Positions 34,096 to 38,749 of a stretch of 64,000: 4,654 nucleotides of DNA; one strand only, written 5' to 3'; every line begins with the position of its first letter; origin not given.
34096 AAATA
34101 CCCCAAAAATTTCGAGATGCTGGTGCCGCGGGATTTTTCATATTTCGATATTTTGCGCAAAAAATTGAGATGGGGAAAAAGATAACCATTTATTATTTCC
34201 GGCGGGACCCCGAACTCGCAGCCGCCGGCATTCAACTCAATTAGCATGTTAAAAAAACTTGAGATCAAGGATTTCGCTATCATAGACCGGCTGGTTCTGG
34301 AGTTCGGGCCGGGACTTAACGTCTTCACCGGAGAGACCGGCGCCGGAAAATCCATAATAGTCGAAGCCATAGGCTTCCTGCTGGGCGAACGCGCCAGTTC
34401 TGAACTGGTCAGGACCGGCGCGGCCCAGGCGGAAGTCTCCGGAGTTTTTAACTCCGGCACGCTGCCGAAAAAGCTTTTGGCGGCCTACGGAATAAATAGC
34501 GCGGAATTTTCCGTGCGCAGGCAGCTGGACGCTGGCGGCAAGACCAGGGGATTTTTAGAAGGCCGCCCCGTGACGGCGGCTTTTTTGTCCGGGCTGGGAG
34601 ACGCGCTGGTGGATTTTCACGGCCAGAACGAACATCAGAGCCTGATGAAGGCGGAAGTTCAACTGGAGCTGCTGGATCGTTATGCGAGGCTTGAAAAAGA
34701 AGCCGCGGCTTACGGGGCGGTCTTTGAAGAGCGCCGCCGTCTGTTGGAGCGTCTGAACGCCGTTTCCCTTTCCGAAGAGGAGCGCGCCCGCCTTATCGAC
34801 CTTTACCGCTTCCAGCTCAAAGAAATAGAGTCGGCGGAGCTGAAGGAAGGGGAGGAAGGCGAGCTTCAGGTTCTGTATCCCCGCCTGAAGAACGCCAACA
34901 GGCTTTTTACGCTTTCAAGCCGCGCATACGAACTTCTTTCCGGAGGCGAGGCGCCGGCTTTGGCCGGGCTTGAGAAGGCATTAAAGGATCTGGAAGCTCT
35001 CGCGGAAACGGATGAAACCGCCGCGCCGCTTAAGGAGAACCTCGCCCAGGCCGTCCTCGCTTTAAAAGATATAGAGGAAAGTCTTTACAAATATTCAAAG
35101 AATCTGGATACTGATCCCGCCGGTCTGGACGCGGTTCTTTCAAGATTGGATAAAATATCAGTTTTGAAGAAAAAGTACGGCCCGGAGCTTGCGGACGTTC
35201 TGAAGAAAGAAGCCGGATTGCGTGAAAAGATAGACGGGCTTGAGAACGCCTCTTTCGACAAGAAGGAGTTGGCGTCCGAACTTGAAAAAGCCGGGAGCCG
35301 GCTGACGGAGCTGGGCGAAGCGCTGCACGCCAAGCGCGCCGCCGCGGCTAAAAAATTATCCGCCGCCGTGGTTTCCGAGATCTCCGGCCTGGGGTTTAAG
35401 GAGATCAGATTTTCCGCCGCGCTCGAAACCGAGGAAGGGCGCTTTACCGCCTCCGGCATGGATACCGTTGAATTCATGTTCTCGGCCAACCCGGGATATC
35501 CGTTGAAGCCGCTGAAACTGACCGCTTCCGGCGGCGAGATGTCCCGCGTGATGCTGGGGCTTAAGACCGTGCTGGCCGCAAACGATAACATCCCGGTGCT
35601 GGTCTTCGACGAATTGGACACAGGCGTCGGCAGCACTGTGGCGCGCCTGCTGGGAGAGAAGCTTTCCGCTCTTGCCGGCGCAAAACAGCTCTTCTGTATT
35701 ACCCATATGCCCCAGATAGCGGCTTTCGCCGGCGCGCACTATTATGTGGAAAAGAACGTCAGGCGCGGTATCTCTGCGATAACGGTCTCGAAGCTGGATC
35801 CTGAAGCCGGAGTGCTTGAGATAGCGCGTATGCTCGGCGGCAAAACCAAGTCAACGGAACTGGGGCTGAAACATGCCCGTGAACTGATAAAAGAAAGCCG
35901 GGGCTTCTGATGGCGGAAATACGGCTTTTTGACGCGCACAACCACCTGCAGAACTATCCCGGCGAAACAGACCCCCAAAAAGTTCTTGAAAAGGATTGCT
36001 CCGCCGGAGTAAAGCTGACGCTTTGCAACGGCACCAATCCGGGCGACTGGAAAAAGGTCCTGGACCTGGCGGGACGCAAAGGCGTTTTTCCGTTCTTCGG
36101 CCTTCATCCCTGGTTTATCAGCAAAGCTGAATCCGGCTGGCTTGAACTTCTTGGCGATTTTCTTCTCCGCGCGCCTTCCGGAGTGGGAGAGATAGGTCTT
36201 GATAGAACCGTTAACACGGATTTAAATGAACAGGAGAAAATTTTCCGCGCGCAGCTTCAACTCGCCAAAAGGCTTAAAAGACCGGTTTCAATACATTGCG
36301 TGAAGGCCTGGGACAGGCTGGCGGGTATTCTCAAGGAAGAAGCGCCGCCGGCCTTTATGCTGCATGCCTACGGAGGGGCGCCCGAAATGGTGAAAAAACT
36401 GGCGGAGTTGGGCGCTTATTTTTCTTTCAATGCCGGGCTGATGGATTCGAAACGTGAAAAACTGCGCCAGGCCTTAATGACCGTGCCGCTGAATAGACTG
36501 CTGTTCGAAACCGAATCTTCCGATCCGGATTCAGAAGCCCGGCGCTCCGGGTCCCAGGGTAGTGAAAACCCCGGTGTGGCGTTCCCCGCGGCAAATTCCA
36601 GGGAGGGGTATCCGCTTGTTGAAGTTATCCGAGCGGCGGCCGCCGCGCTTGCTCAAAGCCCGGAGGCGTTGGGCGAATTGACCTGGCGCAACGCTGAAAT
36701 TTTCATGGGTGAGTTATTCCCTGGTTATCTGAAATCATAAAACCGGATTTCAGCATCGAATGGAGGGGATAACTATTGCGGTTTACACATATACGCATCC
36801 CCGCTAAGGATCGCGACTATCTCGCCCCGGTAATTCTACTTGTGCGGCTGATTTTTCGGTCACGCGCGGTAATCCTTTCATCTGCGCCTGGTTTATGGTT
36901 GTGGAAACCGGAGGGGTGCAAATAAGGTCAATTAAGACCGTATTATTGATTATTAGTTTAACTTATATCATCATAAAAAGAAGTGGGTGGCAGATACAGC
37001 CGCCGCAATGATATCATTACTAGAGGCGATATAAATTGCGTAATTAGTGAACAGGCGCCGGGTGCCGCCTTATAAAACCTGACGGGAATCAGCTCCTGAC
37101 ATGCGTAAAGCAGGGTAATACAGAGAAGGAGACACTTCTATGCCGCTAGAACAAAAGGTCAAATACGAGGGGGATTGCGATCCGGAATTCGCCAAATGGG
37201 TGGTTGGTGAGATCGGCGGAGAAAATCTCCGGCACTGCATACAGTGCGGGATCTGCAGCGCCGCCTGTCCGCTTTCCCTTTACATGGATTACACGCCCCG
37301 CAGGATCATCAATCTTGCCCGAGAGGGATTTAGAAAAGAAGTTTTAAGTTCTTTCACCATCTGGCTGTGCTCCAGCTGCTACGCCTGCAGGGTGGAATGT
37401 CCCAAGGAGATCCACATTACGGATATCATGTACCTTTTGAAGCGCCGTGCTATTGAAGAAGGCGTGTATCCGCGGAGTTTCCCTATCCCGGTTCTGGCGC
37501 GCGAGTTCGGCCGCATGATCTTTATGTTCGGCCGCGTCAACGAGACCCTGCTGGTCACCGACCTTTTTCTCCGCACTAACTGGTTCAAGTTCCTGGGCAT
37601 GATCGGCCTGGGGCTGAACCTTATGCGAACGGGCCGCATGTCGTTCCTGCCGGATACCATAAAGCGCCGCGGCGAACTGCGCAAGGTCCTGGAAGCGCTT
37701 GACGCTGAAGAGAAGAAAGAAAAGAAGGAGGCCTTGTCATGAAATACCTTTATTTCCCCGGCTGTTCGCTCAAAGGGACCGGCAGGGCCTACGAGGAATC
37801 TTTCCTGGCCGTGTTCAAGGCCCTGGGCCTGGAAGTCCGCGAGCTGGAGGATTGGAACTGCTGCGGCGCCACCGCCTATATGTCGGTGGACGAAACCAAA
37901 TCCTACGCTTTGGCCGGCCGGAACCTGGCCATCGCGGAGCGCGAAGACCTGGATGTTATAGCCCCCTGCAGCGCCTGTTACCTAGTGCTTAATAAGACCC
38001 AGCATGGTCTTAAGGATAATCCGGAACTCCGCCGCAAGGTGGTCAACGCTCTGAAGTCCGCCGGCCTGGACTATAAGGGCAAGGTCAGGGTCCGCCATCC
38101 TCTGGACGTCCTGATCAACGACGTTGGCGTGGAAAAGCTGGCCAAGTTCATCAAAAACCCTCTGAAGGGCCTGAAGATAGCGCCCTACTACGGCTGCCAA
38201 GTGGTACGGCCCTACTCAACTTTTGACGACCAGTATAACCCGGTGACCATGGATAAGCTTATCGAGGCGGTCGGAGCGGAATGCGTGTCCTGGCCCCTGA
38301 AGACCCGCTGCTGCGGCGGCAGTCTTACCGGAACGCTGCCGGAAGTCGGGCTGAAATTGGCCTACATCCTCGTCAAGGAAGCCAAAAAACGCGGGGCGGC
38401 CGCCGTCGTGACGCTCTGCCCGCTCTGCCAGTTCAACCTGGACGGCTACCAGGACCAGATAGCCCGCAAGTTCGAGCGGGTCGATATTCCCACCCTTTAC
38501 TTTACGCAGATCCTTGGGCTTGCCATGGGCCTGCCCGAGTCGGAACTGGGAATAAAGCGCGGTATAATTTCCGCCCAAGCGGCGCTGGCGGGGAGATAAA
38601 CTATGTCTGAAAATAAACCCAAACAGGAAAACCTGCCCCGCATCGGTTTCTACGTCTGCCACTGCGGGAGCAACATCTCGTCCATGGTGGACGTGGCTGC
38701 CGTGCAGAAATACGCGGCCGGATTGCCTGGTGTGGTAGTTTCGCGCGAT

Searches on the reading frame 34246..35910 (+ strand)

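Call 79: search_protein_families(library=pfam, proteins=[window:34246-35910:+], max_evalue=0.001)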
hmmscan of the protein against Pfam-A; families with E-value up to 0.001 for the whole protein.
window:34246-35910:+ (554 aa): 4 families
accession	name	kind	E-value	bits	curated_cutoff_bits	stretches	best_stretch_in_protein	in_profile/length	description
PF02463.25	SMC_N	-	3.6e-17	63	40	1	1-501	1-211/220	RecF/RecN/SMC N terminal domain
PF13476.12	AAA_23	-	5.4e-15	57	27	1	4-287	1-200/201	AAA domain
PF13304.12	AAA_21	-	1.1e-05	26.1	27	0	24-51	1-26/304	AAA domain, putative AbiEii toxin, Type IV TA system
PF13175.12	AAA_15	-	0.00064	19.9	32.1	0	1-49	1-50/374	AAA ATPase domain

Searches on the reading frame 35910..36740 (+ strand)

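Call 79: search_protein_families(library=pfam, proteins=[window:35910-36740:+], max_evalue=0.001)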
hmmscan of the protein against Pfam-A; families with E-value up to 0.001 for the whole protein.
window:35910-36740:+ (276 aa): 1 family
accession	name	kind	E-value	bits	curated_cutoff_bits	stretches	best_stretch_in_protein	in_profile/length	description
PF01026.27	TatD_DNase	-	5.6e-48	164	27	1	7-264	1-250/253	TatD related DNase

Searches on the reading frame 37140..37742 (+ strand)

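Call 79: search_protein_families(library=pfam, proteins=[window:37140-37742:+], max_evalue=0.001)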
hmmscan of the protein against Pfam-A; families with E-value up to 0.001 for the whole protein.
window:37140-37742:+ (200 aa): 8 families
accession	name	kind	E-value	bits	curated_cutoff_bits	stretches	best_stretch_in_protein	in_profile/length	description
PF13183.11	Fer4_8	-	4.4e-12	46.8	27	1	30-91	2-68/68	4Fe-4S dicluster domain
PF13187.11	Fer4_9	-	2.9e-09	37.2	27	1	32-90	1-50/52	4Fe-4S dicluster domain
PF13534.11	Fer4_17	-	1.1e-08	35.9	22.2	1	33-92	2-61/61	4Fe-4S dicluster domain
PF12838.12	Fer4_7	-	4.6e-06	27.4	27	1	32-90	1-51/52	4Fe-4S dicluster domain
PF13237.11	Fer4_10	-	1.4e-05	25.3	25.5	1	29-88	5-53/53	4Fe-4S dicluster domain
PF12797.12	Fer4_2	-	0.00021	21.5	24.5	0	30-44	7-21/22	4Fe-4S binding domain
PF12800.12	Fer4_4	-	0.00026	21.5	24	0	33-44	4-15/17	4Fe-4S binding domain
PF00037.32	Fer4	-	0.00035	20.7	21.1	0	32-44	7-19/24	4Fe-4S binding domain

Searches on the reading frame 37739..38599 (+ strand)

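Call 79: search_protein_families(library=pfam, proteins=[window:37739-38599:+], max_evalue=0.001)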
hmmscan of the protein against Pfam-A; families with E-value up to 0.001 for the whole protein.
window:37739-38599:+ (286 aa): 1 family
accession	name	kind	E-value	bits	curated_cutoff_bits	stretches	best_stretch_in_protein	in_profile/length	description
PF02754.22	CCG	-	1.3e-25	89.8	20.6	2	3-84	1-84/85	Cysteine-rich domain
